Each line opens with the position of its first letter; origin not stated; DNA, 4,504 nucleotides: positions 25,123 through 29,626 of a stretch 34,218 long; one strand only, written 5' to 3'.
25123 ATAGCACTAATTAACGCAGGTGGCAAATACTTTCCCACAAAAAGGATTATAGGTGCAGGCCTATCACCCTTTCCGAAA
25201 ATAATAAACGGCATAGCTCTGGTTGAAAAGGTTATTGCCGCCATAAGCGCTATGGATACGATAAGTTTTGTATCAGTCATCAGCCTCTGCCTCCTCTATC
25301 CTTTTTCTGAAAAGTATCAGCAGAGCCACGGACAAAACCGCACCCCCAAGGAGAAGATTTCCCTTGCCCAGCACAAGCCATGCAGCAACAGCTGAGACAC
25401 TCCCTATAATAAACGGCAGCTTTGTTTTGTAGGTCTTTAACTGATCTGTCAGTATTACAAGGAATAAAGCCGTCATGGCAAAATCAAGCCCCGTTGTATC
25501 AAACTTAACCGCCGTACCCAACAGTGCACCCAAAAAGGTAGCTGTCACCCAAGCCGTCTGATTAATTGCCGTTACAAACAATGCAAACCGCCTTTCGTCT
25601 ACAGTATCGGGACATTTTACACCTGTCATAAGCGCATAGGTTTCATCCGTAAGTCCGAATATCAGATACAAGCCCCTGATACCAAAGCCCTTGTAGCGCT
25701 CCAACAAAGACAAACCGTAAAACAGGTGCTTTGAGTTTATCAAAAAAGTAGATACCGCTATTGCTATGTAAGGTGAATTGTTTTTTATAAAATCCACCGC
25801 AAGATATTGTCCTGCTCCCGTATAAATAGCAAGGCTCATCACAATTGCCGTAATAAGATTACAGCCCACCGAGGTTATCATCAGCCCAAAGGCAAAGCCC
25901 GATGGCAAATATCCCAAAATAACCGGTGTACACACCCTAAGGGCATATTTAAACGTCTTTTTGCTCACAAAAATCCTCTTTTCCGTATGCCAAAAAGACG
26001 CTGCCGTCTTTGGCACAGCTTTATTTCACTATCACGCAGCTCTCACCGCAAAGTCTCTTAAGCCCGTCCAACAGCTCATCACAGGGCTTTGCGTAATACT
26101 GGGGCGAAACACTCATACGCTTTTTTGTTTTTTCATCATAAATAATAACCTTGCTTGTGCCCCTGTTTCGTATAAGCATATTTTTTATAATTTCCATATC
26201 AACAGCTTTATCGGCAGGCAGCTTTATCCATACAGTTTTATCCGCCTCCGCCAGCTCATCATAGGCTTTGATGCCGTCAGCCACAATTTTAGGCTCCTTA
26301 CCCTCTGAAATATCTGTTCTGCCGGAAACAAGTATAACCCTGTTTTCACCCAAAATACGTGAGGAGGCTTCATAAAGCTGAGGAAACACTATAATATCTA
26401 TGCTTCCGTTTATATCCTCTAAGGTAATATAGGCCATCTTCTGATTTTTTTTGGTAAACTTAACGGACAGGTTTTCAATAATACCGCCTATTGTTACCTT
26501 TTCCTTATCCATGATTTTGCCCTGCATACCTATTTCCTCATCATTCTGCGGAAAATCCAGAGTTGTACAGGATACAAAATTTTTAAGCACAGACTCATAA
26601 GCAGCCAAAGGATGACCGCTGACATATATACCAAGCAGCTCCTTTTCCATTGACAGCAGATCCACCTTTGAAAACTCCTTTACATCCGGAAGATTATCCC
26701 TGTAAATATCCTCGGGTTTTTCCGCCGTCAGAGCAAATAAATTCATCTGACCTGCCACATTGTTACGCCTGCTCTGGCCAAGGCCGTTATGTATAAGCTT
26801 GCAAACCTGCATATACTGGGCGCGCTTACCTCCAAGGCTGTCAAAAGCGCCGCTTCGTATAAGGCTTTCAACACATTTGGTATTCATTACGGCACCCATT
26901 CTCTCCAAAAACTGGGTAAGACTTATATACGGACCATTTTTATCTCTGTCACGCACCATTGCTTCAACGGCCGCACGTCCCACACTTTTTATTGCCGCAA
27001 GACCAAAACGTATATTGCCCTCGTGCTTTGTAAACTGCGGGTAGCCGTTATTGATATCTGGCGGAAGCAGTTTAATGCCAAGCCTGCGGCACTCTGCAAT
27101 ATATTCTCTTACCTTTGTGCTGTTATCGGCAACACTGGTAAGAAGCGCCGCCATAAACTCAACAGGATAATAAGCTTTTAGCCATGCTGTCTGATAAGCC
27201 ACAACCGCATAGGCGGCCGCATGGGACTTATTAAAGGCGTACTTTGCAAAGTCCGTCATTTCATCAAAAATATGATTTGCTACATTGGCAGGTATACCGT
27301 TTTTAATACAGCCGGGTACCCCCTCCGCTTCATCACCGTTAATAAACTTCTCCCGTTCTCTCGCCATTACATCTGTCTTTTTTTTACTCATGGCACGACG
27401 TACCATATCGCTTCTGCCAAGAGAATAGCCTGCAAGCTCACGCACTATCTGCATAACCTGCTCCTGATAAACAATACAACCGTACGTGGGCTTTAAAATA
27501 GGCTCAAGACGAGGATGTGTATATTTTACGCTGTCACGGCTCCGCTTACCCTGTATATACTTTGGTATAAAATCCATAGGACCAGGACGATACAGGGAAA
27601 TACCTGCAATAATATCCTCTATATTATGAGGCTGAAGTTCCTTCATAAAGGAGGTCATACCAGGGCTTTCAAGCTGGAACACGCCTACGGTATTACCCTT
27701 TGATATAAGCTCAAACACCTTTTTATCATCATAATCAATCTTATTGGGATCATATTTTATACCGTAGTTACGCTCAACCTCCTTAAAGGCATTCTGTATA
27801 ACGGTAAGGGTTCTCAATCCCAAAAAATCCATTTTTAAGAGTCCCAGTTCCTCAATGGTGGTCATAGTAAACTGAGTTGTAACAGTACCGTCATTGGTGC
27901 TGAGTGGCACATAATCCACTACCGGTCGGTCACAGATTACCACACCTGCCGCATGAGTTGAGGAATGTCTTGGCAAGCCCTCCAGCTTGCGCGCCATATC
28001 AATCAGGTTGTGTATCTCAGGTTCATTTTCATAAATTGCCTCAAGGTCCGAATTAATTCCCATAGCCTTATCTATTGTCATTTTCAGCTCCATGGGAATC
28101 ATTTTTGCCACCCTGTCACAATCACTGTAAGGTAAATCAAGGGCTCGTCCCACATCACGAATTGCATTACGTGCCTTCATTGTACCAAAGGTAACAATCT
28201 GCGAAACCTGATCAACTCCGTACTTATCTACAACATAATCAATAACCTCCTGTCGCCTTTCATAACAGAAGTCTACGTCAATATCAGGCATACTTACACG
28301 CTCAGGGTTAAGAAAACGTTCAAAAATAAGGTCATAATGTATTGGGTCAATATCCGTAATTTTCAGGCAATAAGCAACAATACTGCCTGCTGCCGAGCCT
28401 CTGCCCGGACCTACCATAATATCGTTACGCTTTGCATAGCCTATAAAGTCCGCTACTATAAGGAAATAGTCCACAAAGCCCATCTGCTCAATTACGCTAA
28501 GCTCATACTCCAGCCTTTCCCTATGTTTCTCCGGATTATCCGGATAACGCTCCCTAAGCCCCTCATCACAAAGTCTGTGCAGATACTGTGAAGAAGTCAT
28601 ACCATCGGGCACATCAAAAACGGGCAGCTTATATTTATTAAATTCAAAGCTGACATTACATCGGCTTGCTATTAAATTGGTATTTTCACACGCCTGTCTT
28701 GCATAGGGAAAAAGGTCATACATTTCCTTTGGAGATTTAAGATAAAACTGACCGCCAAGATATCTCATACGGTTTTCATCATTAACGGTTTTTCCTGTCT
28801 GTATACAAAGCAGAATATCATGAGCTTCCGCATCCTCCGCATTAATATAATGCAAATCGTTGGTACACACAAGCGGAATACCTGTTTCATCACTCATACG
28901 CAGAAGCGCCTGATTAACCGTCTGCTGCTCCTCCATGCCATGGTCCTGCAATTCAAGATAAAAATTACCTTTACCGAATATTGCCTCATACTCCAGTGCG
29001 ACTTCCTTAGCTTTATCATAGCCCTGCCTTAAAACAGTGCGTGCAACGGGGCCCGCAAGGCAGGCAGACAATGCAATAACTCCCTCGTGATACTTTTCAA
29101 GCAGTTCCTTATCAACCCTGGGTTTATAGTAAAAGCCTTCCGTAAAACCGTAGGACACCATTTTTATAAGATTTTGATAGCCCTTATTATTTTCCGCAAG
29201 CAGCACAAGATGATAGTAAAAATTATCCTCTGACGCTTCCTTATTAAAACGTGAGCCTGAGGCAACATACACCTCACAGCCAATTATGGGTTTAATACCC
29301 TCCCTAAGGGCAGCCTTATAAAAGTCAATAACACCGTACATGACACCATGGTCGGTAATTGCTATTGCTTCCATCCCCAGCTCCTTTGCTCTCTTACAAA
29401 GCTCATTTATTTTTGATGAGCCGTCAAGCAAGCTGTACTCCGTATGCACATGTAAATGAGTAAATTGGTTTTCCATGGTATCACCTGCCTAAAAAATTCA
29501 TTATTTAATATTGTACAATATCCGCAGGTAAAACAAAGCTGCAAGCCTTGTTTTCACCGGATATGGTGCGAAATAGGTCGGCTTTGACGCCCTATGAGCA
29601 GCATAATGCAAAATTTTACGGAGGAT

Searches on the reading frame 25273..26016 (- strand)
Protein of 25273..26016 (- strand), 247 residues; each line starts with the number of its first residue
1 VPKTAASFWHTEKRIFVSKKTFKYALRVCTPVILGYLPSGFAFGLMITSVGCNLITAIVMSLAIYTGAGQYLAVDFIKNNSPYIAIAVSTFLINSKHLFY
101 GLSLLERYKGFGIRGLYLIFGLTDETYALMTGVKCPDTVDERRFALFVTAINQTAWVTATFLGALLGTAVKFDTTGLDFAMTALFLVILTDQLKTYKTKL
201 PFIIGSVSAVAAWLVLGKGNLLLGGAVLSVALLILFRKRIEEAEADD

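Call 10: search_protein_families(library=ncbifam, proteins=[window:25273-26016:-], max_evalue=0.00001)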
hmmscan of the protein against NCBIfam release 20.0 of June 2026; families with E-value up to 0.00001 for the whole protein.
window:25273-26016:- (247 aa): 1 family
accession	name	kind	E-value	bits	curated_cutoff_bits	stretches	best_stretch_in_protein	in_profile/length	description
TIGR00346.1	azlC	equivalog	1.3e-51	175.9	332.35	1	22-241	2-221/221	azaleucine resistance protein AzlC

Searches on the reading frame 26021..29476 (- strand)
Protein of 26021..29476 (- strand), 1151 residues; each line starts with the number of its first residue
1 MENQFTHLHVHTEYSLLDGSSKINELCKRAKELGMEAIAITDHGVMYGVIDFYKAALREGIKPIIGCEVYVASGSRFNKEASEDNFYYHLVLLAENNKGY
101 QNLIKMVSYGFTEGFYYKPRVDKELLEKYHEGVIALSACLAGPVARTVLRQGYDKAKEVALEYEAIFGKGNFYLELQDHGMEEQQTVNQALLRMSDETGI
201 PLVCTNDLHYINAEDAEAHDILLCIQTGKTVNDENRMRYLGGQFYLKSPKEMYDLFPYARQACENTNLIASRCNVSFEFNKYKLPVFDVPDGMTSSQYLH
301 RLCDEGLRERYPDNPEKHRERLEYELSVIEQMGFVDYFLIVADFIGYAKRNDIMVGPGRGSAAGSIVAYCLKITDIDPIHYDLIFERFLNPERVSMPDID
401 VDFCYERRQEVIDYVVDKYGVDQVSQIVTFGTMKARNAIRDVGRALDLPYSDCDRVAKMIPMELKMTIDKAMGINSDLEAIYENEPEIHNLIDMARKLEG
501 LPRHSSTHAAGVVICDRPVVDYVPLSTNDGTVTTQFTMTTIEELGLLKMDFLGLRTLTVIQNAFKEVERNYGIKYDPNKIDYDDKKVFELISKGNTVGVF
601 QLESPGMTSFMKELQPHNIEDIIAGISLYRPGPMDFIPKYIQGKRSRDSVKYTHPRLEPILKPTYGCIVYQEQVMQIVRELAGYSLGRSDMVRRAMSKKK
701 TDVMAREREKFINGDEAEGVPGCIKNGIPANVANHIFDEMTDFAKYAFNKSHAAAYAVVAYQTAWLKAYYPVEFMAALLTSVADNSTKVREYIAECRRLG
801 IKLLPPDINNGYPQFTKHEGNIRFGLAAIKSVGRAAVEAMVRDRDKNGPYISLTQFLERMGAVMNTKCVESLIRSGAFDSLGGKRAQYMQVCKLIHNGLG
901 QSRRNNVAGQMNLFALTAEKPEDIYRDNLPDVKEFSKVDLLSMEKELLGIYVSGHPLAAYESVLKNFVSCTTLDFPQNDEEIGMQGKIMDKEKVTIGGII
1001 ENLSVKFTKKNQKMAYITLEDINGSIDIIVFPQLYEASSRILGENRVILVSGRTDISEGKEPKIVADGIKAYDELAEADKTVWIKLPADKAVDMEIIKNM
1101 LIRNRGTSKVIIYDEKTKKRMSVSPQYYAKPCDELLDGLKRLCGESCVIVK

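Call 10: search_protein_families(library=ncbifam, proteins=[window:26021-29476:-], max_evalue=0.00001)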
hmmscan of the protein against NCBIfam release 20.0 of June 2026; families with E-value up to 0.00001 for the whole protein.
window:26021-29476:- (1151 aa): 14 families
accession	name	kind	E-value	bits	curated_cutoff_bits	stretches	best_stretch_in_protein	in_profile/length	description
NF005298.0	PRK06826.1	equivalog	0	1806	1260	1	2-1150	2-1150/1151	DNA polymerase III subunit alpha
NF004226.0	PRK05673.1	equivalog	0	1436.1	1002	1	2-1148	3-1143/1146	DNA polymerase III subunit alpha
TIGR00594.1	polc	superfamily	0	1359.4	434.35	1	5-1031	1-1022/1022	DNA polymerase III subunit alpha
NF005617.0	PRK07374.1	equivalog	0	1121.4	1653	1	4-1102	2-1109/1170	DNA polymerase III subunit alpha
NF005377.0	PRK06920.1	equivalog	0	1103.2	1806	1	4-1151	2-1107/1108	DNA polymerase III subunit alpha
NF007079.0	PRK09532.1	equivalog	1.7e-240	800.8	1525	1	5-750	3-778/876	DNA polymerase III subunit alpha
NF005516.0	PRK07135.1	equivalog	3.1e-219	730.7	1084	2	260-1033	193-939/974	DNA polymerase III DnaE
NF005582.0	PRK07279.1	equivalog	3.9e-208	693.9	1279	2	199-1136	147-1020/1033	DNA polymerase III subunit alpha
NF004550.0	PRK05898.1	equivalog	6e-207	690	1182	2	202-920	137-845/971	DNA polymerase III subunit alpha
NF004225.0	PRK05672.1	subfamily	1.8e-202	675.2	939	1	3-1073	4-1033/1047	error-prone DNA polymerase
NF005616.0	PRK07373.1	equivalog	4.5e-76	256.2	646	1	744-1099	34-383/449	DNA polymerase III subunit alpha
NF001688.0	PRK00448.1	equivalog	5.3e-65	219.8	873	3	81-379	608-913/1445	PolC-type DNA polymerase III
TIGR01405.1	polC_Gram_pos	equivalog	7e-59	199.5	1043.45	3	79-379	372-678/1211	DNA polymerase III subunit alpha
NF041577.1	nside_bi_sphtase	equivalog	3e-06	26.6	400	1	7-72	5-68/276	3',5'-nucleoside bisphosphate phosphatase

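Call 37: find_encoding_contigs(protein=window:26021-29476:-, flank=1500, max_places=10)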
Protein window:26021-29476:- (1151 aa): 3 contigs read that carry it; 2 places shown.
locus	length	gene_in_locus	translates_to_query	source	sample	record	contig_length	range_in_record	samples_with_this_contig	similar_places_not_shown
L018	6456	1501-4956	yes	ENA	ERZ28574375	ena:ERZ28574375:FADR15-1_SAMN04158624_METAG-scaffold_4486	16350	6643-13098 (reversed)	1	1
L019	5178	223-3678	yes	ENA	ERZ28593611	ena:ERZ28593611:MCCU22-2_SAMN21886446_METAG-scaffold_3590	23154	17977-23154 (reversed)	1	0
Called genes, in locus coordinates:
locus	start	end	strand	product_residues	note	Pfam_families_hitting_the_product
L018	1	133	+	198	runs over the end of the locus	PF05198:IF3_N, PF00707:IF3_C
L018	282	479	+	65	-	PF01632:Ribosomal_L35p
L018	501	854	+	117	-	PF00453:Ribosomal_L20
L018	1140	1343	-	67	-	-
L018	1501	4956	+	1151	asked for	PF02811:PHP, PF07733:DNA_pol3_alpha, PF17657:DNA_pol3_finger, PF14579:HHH_6, PF01336:tRNA_anti-codon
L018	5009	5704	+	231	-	PF03591:AzlC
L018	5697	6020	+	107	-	PF05437:AzlD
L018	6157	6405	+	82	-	PF02081:TrpBP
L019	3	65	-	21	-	?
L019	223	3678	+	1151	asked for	PF02811:PHP, PF07733:DNA_pol3_alpha, PF17657:DNA_pol3_finger, PF14579:HHH_6, PF01336:tRNA_anti-codon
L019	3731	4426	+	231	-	PF03591:AzlC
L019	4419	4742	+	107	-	PF05437:AzlD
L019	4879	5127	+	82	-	PF02081:TrpBP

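Call 44: find_homologous_proteins(query=window:26021-29476:-, max_evalue=1e-100)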
Query window:26021-29476:- (1151 aa): 8000 proteins with E <= 1e-100 among 8000 candidates; the best 120 are listed.
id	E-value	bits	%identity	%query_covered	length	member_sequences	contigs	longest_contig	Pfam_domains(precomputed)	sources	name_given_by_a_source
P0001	0.0e+0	2641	100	100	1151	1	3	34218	PF02811.27,PF14579.13,PF01336.32,PF17657.7,PF07733.19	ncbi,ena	-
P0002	0.0e+0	2262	85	100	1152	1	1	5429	PF02811.27,PF14579.13,PF01336.32,PF17657.7,PF07733.19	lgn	-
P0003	0.0e+0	2243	84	100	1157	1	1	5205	PF02811.27,PF14579.13,PF01336.32,PF17657.7,PF07733.19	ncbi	-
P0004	0.0e+0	2242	84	100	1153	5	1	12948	PF02811.27,PF14579.13,PF01336.32,PF17657.7,PF07733.19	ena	-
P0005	0.0e+0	2150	81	100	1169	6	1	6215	PF02811.27,PF14579.13,PF01336.32,PF17657.7,PF07733.19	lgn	-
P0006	0.0e+0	2129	80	100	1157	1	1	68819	PF02811.27,PF14579.13,PF01336.32,PF17657.7,PF07733.19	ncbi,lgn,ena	-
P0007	0.0e+0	2114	80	100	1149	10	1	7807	PF02811.27,PF14579.13,PF01336.32,PF17657.7,PF07733.19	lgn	-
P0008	0.0e+0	2108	79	100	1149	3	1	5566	PF02811.27,PF14579.13,PF01336.32,PF17657.7,PF07733.19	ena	-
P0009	0.0e+0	2044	76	100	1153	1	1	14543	PF02811.27,PF14579.13,PF01336.32,PF17657.7,PF07733.19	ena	-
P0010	0.0e+0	2011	76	100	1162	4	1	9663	PF02811.27,PF14579.13,PF01336.32,PF17657.7,PF07733.19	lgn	-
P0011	0.0e+0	1988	74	100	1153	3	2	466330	PF02811.27,PF14579.13,PF01336.32,PF17657.7,PF07733.19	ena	-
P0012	0.0e+0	1847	70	100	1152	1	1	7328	PF02811.27,PF14579.13,PF01336.32,PF17657.7,PF07733.19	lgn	-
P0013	0.0e+0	1796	68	100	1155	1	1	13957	PF02811.27,PF14579.13,PF01336.32,PF17657.7,PF07733.19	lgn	-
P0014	0.0e+0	1783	66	100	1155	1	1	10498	PF02811.27,PF14579.13,PF01336.32,PF17657.7,PF07733.19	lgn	-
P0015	0.0e+0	1767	67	100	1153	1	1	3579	PF02811.27,PF14579.13,PF01336.32,PF17657.7,PF07733.19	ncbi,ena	-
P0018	0.0e+0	1745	67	100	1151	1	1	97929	PF02811.27,PF14579.13,PF01336.32,PF17657.7,PF07733.19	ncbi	-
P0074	0.0e+0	1706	64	100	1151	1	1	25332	PF02811.27,PF14579.13,PF01336.32,PF17657.7,PF07733.19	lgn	-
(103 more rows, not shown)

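Call 45: find_encoding_contigs(protein=P0002, flank=10000, max_places=4)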
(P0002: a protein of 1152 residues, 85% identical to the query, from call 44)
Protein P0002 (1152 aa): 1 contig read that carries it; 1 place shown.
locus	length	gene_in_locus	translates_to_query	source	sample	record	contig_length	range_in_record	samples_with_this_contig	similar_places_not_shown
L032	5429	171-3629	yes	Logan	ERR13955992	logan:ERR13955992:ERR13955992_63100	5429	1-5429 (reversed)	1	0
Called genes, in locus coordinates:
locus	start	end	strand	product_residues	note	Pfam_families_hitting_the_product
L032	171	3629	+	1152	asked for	PF02811:PHP, PF07733:DNA_pol3_alpha, PF17657:DNA_pol3_finger, PF14579:HHH_6, PF01336:tRNA_anti-codon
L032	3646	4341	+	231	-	PF03591:AzlC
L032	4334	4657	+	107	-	PF05437:AzlD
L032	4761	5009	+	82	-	PF02081:TrpBP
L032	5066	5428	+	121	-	?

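Call 46: find_encoding_contigs(protein=P0003, flank=10000, max_places=4)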
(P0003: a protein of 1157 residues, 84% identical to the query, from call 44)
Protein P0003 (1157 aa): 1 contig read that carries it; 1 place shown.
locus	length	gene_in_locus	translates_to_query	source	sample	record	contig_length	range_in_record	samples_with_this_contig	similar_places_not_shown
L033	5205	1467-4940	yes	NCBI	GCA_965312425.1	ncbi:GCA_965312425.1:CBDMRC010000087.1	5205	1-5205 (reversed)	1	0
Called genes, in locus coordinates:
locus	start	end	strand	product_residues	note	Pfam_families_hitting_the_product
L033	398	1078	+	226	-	-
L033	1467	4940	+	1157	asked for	PF02811:PHP, PF07733:DNA_pol3_alpha, PF17657:DNA_pol3_finger, PF14579:HHH_6, PF01336:tRNA_anti-codon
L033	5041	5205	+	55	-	?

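Call 47: find_encoding_contigs(protein=P0006, flank=10000, max_places=4)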
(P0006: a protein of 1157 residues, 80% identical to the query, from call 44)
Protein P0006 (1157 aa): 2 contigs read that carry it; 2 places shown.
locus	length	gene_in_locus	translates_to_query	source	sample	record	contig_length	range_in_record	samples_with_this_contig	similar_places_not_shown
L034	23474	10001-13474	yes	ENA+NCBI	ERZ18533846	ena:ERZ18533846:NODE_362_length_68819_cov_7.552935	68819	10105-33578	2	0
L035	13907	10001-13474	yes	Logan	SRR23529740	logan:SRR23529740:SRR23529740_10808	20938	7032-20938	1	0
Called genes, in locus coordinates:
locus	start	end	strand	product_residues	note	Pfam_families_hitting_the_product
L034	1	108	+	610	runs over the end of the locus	PF13522:GATase_6, PF13537:GATase_7, PF01380:SIS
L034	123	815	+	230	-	PF01048:PNP_UDP_1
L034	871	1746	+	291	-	PF00795:CN_hydrolase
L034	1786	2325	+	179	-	PF07833:Cu_amine_oxidN1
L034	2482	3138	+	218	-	PF00156:Pribosyltran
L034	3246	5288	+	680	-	PF07833:Cu_amine_oxidN1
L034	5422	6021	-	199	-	PF13189:Cytidylate_kin2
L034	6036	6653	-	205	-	PF14277:DUF4364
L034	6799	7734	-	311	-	PF04055:Radical_SAM, PF16199:Radical_SAM_C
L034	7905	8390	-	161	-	PF13673:Acetyltransf_10 (weak), PF00583:Acetyltransf_1, PF13508:Acetyltransf_7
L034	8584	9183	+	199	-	-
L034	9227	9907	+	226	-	-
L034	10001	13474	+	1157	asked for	PF02811:PHP, PF07733:DNA_pol3_alpha, PF17657:DNA_pol3_finger, PF14579:HHH_6, PF01336:tRNA_anti-codon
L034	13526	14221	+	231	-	PF03591:AzlC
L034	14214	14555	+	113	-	PF05437:AzlD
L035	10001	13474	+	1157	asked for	PF02811:PHP, PF07733:DNA_pol3_alpha, PF17657:DNA_pol3_finger, PF14579:HHH_6, PF01336:tRNA_anti-codon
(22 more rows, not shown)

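Call 50: find_encoding_contigs(protein=P0005, flank=10000, max_places=4)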
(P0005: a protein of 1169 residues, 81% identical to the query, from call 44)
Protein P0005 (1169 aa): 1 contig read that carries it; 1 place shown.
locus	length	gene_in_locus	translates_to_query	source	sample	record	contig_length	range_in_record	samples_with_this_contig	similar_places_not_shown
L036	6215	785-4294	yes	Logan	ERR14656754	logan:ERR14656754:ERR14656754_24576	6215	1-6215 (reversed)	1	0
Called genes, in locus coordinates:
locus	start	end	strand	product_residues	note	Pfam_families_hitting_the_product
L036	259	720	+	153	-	PF18988:DUF5721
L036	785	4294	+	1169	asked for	PF02811:PHP, PF07733:DNA_pol3_alpha, PF17657:DNA_pol3_finger, PF14579:HHH_6, PF01336:tRNA_anti-codon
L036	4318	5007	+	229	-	PF03591:AzlC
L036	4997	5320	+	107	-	PF05437:AzlD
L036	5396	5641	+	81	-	PF02081:TrpBP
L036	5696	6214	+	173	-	?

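Call 51: find_encoding_contigs(protein=P0007, flank=10000, max_places=4)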
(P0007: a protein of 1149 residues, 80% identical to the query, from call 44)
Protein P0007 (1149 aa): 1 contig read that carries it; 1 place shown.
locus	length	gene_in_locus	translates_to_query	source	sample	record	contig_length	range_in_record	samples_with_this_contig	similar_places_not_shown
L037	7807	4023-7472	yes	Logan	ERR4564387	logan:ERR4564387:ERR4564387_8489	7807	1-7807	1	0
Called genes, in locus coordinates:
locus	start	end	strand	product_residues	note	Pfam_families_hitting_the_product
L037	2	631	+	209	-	?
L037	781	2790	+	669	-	PF13086:AAA_11, PF13245:AAA_19 (faint), PF13604:AAA_30 (faint)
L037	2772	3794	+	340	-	PF13087:AAA_12, PF10881:DUF2726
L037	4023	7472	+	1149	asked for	PF02811:PHP, PF07733:DNA_pol3_alpha, PF17657:DNA_pol3_finger, PF14579:HHH_6, PF01336:tRNA_anti-codon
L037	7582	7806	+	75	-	?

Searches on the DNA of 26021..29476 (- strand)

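Call 56: search_rna_families(sources=[L011, L033], threshold=evalue, max_evalue=10)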
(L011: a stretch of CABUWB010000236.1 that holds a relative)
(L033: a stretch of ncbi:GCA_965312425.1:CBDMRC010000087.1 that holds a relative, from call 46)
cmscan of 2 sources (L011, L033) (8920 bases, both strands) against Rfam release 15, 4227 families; matches with E-value up to 10: 7.
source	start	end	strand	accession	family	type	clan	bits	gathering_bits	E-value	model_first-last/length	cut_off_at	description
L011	1107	1250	+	RF01241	SNORA81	Gene; snRNA; snoRNA; HACA-box;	-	27.4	45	0.079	1-179/179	no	Small nucleolar RNA SNORA81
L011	1903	2038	-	RF02431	SpF22_sRNA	Gene; sRNA;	-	20.7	55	1.9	1-140/140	no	Streptococcus sRNA SpF22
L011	3002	3072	-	RF00172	CAESAR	Cis-reg;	-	19.9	45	7.5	1-80/80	no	ctgf/hcs24 CAESAR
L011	1088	1247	-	RF00077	SraB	Gene; sRNA;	-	18.1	130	5.6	1-169/169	no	SraB RNA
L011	2269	2317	-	RF01535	TB10Cs5H2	Gene; snRNA; snoRNA; HACA-box;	-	17.1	40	9.8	1-78/78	no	Trypanosomatid snoRNA TB10Cs5H2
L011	1276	1331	+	RF00129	mir-103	Gene; miRNA;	-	16.6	59.6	8.5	1-78/78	no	mir-103/107 microRNA precursor family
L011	1204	1240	-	RF02777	OppA_thermometer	Cis-reg; thermoregulator;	-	14.1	290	3.1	1-304/304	no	OppA 5' UTR thermometer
